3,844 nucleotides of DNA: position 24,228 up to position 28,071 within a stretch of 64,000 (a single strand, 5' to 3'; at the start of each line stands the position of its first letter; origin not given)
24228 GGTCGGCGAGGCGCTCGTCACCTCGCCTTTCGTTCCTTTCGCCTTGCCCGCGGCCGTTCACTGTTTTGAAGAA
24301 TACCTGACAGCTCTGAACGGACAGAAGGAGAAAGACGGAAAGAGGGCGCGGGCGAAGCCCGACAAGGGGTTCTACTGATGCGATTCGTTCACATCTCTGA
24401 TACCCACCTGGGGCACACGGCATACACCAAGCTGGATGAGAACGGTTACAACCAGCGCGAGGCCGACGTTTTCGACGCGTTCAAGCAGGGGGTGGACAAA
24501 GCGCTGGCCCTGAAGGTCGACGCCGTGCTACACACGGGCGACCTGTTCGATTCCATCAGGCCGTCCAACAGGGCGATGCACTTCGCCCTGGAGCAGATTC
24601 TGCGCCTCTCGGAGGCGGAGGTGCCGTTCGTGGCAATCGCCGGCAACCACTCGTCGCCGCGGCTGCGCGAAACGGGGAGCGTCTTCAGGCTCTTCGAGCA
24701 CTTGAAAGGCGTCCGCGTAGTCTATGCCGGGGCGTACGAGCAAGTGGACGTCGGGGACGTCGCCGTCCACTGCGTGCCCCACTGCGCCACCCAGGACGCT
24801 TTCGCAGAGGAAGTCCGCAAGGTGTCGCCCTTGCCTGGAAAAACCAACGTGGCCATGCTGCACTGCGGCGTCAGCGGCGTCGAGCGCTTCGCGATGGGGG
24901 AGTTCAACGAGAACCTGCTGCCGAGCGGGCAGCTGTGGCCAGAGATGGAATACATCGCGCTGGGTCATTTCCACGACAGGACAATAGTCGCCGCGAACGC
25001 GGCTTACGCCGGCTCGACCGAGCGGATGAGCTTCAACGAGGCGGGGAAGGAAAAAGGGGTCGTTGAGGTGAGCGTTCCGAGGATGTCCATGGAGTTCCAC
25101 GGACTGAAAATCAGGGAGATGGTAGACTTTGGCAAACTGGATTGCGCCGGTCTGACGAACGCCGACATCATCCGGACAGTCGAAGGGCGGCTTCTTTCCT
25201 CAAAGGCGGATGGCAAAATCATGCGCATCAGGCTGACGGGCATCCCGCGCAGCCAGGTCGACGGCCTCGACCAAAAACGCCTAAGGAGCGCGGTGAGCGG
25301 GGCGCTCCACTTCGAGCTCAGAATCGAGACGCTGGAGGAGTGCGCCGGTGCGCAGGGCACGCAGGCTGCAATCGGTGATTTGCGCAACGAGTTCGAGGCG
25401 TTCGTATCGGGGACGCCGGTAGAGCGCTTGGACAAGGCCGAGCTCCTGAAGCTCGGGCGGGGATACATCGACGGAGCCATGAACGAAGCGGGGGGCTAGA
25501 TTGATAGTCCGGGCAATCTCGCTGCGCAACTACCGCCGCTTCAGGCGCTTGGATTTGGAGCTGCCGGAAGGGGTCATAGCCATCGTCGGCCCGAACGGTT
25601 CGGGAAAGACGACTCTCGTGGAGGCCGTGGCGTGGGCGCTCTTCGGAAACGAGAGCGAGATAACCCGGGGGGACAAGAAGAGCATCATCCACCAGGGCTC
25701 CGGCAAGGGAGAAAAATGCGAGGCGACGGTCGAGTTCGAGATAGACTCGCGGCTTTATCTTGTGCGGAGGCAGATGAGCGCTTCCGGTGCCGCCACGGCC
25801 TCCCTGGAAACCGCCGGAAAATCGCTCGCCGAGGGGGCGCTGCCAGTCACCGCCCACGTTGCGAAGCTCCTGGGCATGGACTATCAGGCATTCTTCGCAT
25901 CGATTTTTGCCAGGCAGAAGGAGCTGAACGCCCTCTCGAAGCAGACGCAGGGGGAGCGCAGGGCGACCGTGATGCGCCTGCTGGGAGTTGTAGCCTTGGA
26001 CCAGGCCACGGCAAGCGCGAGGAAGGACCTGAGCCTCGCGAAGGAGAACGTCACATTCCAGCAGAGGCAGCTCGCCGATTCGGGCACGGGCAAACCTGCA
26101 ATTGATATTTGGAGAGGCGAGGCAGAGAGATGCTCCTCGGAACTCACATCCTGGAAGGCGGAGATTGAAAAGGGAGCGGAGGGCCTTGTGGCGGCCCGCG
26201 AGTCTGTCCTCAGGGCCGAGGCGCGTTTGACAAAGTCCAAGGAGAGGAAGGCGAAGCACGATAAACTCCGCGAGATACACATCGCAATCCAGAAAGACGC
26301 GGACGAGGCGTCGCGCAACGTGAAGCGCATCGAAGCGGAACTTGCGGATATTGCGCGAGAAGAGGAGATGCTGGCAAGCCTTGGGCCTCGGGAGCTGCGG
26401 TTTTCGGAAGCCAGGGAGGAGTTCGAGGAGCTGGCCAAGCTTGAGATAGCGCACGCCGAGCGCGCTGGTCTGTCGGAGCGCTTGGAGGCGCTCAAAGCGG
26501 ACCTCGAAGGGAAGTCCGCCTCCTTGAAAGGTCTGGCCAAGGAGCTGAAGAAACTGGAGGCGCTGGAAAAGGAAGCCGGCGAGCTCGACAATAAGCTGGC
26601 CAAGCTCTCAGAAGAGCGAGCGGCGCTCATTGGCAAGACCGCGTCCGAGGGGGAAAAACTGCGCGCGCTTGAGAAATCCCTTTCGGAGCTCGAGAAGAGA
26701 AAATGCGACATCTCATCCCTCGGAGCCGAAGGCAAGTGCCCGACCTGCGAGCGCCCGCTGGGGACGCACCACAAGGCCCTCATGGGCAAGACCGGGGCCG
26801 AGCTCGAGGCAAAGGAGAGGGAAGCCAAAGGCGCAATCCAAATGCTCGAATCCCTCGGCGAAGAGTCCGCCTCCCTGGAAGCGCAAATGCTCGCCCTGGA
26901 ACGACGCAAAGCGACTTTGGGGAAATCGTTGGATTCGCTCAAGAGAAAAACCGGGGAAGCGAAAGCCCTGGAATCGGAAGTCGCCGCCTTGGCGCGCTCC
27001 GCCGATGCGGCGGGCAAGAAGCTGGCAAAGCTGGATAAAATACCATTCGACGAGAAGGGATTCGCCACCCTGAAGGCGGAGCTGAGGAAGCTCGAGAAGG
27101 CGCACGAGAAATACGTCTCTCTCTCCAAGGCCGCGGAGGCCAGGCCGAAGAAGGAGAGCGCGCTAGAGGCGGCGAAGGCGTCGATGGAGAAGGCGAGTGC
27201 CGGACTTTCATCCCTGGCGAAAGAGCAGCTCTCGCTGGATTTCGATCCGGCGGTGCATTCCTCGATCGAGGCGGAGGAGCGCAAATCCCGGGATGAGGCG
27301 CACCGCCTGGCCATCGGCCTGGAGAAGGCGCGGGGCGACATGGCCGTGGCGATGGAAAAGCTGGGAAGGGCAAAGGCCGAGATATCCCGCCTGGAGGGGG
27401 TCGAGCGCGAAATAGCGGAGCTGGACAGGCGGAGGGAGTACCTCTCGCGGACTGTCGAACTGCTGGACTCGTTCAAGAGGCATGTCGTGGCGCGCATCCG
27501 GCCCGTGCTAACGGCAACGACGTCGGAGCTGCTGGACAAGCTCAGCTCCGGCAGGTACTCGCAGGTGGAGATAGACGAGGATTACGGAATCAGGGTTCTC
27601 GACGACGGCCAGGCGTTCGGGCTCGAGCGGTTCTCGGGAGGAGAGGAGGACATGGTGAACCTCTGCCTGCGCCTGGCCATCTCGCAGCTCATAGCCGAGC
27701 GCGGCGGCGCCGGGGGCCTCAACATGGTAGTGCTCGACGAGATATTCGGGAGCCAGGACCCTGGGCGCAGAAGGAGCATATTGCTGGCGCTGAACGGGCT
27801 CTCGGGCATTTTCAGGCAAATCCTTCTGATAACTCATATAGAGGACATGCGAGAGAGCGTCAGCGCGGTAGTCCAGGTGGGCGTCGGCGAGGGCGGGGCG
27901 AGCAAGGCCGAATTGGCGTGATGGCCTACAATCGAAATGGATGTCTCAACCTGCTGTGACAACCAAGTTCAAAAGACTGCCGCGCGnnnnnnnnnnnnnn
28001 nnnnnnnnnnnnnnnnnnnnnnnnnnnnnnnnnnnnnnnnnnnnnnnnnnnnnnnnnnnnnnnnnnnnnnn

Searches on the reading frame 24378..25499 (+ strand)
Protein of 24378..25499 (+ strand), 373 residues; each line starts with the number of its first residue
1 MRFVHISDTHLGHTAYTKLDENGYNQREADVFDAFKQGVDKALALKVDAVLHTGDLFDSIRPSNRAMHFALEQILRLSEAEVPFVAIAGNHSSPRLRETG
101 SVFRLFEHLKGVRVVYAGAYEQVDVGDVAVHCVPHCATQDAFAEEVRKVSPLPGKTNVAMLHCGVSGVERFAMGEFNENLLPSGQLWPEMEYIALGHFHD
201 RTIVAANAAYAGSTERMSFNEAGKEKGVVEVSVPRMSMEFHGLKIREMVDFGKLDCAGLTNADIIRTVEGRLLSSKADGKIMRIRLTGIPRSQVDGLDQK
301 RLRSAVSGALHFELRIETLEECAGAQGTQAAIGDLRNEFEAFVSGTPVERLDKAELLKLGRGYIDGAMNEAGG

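Call 18: search_protein_families(library=pfam, proteins=[window:24378-25499:+], max_evalue=0.001)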
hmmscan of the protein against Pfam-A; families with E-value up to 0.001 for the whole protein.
window:24378-25499:+ (373 aa): 2 families
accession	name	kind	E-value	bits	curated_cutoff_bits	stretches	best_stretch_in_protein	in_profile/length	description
PF00149.33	Metallophos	-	4e-14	53.9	21.5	1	1-200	1-190/191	Calcineurin-like phosphoesterase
PF12850.12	Metallophos_2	-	8.6e-07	29.5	27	1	1-205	1-123/154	Calcineurin-like phosphoesterase superfamily domain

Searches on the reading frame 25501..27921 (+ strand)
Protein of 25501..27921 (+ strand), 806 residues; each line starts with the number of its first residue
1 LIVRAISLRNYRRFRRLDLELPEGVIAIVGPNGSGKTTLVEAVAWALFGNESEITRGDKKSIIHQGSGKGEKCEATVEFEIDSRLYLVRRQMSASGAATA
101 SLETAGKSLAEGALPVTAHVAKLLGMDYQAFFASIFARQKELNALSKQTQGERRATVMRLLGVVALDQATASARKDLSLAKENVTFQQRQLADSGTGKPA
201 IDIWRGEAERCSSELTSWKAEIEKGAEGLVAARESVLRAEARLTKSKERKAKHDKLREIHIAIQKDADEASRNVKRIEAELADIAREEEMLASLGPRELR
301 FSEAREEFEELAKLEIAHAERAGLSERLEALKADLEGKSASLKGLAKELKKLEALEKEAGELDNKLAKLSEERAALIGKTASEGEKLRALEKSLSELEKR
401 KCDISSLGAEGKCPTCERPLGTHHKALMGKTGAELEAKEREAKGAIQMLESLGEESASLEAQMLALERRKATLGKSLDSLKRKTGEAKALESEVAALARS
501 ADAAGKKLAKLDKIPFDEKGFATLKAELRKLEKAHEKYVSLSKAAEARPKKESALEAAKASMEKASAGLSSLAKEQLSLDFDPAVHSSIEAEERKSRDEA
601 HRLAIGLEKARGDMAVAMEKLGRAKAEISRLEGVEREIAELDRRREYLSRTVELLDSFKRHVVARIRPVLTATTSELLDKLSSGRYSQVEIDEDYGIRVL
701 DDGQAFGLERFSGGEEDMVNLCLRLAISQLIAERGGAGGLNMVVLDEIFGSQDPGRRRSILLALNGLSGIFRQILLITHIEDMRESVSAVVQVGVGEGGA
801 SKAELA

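Call 18: search_protein_families(library=pfam, proteins=[window:25501-27921:+], max_evalue=0.001)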
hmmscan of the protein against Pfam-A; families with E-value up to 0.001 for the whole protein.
window:25501-27921:+ (806 aa): 10 families
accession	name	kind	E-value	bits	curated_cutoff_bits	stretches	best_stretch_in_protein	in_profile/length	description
PF13476.12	AAA_23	-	8.5e-19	69.4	27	1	6-284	2-196/201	AAA domain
PF02463.25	SMC_N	-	8.7e-19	68.2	40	2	3-97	2-108/220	RecF/RecN/SMC N terminal domain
PF13175.12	AAA_15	-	6.8e-11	42.8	32.1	1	1-205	1-92/374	AAA ATPase domain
PF13304.12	AAA_21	-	7.2e-07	30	27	1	26-80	2-63/304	AAA domain, putative AbiEii toxin, Type IV TA system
PF13555.12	AAA_29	-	1.3e-06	28.4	27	1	4-51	2-50/61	P-loop containing region of AAA domain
PF00005.33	ABC_tran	-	7e-06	27.1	25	1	16-56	3-44/137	ABC transporter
PF13558.12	SbcC_Walker_B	-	7.7e-06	26.5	27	1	709-764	31-88/90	SbcC/RAD50-like, Walker B motif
PF13514.12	AAA_27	-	2.8e-05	24.2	22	1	1-137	1-124/206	AAA domain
PF00004.35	AAA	-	0.00042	21.2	21.2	0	28-48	3-23/131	ATPase family associated with various cellular activities (AAA)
PF04423.19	Rad50_zn_hook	-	0.00081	19.6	24.3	0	409-440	18-50/52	Rad50 zinc hook motif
